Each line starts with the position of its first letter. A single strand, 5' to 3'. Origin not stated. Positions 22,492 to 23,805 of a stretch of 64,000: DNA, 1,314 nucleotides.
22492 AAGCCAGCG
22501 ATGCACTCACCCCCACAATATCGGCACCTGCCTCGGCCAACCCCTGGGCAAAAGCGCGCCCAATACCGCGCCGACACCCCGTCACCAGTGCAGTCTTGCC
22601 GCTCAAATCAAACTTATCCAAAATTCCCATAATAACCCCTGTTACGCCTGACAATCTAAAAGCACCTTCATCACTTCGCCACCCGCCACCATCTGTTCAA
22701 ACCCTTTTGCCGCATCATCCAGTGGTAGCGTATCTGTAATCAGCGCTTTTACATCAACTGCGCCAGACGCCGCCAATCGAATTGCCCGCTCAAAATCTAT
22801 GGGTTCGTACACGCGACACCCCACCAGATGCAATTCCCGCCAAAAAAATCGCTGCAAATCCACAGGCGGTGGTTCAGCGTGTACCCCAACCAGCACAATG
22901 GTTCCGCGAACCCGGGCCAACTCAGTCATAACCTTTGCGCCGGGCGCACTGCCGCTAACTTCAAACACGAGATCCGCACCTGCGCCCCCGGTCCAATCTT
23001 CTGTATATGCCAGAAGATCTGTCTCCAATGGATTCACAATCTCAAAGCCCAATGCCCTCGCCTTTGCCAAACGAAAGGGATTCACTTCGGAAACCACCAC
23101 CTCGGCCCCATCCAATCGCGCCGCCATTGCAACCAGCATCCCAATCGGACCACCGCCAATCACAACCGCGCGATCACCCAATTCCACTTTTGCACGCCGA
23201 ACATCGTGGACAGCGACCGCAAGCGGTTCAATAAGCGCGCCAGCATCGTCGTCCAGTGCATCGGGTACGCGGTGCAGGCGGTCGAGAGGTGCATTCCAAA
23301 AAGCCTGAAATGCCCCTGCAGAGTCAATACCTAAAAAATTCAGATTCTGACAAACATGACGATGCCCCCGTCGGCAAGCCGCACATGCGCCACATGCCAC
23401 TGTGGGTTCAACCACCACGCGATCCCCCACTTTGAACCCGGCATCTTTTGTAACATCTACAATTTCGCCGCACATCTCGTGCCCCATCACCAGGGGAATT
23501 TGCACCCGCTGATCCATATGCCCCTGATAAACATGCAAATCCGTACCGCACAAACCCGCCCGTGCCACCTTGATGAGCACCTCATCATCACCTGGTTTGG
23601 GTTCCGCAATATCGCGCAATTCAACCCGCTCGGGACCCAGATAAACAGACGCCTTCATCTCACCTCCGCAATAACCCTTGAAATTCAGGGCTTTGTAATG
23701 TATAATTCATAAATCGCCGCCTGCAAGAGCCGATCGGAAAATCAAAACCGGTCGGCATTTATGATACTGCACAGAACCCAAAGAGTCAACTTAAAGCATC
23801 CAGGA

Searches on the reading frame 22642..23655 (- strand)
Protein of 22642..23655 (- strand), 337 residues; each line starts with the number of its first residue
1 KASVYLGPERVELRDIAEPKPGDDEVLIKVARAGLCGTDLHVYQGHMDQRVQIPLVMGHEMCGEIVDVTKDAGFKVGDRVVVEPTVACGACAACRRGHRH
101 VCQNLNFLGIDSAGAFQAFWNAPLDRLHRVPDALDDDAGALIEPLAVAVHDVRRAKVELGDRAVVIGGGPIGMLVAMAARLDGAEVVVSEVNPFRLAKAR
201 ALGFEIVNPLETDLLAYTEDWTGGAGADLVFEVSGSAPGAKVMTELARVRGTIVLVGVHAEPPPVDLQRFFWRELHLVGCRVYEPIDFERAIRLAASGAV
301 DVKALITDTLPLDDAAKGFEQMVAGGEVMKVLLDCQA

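Call 40: search_protein_families(library=pfam, proteins=[window:22642-23655:-], max_evalue=0.001)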
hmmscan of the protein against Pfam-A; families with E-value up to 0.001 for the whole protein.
window:22642-23655:- (337 aa): 6 families
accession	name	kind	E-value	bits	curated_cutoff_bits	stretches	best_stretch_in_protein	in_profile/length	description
PF08240.17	ADH_N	-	7.1e-31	107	23.5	1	22-132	1-104/104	Alcohol dehydrogenase GroES-like domain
PF00107.32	ADH_zinc_N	-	5.3e-24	85.1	31.8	1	170-296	1-128/129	Zinc-binding dehydrogenase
PF16912.11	Glu_dehyd_C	-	2.6e-08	34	34.9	1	138-321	3-200/211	Glucose dehydrogenase C-terminus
PF13602.12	ADH_zinc_N_2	-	5.6e-05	24.5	27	1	215-332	15-133/134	Zinc-binding dehydrogenase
PF07992.20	Pyr_redox_2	-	0.00021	21.2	26.1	1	151-194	132-176/291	Pyridine nucleotide-disulphide oxidoreductase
PF00670.27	AdoHcyase_NAD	-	0.00083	19.9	27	0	160-208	23-71/162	S-adenosyl-L-homocysteine hydrolase, NAD binding domain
